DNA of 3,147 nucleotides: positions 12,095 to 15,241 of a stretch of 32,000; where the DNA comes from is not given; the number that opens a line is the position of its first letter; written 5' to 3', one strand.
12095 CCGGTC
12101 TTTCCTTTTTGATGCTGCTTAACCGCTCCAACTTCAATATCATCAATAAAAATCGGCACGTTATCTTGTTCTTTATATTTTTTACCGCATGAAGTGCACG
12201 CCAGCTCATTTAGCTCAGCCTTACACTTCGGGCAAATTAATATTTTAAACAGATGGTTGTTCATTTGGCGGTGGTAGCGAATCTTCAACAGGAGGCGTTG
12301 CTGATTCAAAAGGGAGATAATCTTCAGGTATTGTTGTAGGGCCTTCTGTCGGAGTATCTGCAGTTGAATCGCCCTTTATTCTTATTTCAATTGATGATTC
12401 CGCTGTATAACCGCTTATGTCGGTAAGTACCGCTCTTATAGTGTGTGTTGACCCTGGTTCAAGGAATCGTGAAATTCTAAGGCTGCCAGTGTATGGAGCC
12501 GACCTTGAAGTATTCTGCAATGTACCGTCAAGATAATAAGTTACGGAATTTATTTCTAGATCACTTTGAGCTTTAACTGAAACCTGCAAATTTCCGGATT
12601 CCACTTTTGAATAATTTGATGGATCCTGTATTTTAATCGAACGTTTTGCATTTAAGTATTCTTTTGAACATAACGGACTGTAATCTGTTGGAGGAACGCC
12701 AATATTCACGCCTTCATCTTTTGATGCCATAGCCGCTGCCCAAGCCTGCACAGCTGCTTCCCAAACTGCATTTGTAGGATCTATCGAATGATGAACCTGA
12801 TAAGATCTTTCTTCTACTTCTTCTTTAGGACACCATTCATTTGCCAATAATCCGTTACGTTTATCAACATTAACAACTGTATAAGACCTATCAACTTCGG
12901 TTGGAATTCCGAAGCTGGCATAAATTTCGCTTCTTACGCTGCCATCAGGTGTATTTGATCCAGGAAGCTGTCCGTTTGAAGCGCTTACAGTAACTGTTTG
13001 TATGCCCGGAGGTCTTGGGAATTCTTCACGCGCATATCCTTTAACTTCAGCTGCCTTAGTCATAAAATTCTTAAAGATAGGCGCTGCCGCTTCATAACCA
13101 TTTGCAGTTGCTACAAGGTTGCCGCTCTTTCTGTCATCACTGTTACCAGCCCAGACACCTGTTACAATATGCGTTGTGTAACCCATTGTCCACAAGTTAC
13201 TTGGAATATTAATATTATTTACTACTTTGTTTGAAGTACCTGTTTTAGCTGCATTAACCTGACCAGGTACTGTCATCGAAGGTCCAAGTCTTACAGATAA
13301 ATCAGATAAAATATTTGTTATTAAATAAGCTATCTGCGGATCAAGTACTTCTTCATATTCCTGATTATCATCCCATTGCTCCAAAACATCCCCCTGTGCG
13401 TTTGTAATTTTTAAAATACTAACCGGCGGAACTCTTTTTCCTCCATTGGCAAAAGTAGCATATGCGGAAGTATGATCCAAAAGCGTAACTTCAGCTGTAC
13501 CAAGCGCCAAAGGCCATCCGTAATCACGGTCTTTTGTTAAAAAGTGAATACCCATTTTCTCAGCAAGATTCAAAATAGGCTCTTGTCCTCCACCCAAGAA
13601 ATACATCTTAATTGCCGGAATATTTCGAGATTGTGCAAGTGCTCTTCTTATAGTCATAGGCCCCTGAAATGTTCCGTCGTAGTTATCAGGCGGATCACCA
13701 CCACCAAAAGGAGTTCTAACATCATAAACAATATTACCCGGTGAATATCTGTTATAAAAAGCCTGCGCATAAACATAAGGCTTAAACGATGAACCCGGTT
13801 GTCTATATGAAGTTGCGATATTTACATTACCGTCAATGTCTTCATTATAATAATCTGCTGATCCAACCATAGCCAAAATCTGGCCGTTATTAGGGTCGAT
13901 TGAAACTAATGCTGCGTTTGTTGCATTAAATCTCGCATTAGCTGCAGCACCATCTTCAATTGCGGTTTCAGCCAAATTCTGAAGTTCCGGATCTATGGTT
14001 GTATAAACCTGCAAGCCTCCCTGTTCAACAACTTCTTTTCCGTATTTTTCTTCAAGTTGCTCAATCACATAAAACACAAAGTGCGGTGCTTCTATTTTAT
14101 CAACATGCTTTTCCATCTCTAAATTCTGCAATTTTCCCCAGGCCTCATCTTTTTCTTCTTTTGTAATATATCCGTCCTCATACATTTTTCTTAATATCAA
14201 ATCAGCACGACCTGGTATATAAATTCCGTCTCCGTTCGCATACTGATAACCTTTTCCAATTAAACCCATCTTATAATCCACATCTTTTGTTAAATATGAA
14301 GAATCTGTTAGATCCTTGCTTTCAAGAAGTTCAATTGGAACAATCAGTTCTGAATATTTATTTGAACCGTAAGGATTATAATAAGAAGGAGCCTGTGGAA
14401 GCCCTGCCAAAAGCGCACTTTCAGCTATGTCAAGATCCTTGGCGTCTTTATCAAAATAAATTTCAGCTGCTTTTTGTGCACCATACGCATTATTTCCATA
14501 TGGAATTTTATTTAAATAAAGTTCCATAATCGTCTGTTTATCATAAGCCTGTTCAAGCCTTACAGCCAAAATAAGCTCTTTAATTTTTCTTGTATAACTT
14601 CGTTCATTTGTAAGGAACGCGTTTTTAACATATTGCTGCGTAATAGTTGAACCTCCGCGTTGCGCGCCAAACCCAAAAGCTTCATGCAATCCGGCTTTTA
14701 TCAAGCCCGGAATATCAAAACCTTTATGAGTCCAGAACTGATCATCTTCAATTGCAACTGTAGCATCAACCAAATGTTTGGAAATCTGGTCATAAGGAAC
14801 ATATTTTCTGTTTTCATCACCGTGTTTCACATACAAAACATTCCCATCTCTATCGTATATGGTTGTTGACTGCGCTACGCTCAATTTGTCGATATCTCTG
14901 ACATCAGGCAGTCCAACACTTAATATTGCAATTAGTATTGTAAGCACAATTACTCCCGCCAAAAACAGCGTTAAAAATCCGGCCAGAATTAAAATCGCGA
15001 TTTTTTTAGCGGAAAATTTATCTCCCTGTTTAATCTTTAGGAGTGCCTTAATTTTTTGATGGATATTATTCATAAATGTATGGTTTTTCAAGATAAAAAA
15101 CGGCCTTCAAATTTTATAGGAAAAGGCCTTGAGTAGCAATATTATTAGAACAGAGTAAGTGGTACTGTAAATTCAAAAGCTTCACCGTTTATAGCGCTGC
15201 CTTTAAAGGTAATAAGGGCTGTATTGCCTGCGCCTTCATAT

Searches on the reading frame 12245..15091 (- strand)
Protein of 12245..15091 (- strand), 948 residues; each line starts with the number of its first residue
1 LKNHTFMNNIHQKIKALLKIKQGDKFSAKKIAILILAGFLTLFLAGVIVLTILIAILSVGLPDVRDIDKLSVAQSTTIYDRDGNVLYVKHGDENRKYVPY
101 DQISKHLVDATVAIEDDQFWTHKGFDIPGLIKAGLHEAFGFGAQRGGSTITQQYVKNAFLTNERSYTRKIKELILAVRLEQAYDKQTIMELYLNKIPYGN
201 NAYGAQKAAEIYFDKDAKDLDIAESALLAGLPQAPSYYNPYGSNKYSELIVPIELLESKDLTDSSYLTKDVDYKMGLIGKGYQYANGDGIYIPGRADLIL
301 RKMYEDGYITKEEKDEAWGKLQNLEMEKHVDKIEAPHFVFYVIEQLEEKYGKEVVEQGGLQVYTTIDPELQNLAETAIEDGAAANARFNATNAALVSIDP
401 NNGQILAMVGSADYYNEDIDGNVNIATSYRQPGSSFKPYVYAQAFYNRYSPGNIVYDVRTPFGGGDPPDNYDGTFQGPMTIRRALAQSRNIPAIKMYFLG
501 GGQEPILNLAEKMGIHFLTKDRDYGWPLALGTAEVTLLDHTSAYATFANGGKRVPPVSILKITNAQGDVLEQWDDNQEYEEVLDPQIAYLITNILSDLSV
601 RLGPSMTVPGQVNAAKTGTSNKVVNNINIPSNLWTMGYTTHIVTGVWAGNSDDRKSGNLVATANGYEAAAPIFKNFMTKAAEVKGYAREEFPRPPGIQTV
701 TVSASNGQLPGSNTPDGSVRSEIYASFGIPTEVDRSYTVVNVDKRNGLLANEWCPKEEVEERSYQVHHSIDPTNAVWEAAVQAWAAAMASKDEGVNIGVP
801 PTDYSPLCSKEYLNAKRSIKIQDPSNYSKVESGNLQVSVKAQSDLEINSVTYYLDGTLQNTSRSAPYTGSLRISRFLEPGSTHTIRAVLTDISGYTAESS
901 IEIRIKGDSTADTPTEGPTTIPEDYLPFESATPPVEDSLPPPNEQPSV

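Call 12: search_protein_families(library=pfam, proteins=[window:12245-15091:-])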
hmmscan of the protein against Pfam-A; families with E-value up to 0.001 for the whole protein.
window:12245-15091:- (948 aa): 3 families
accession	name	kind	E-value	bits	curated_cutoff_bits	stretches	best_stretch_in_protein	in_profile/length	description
PF00912.28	Transgly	-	3.9e-61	206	27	1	86-245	5-164/178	Transglycosylase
PF00905.27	Transpeptidase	-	2e-24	86.8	22.1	1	395-677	3-298/299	Penicillin binding protein transpeptidase domain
PF17957.7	Big_7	-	5.2e-10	40.3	24.1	1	818-887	2-70/70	Bacterial Ig domain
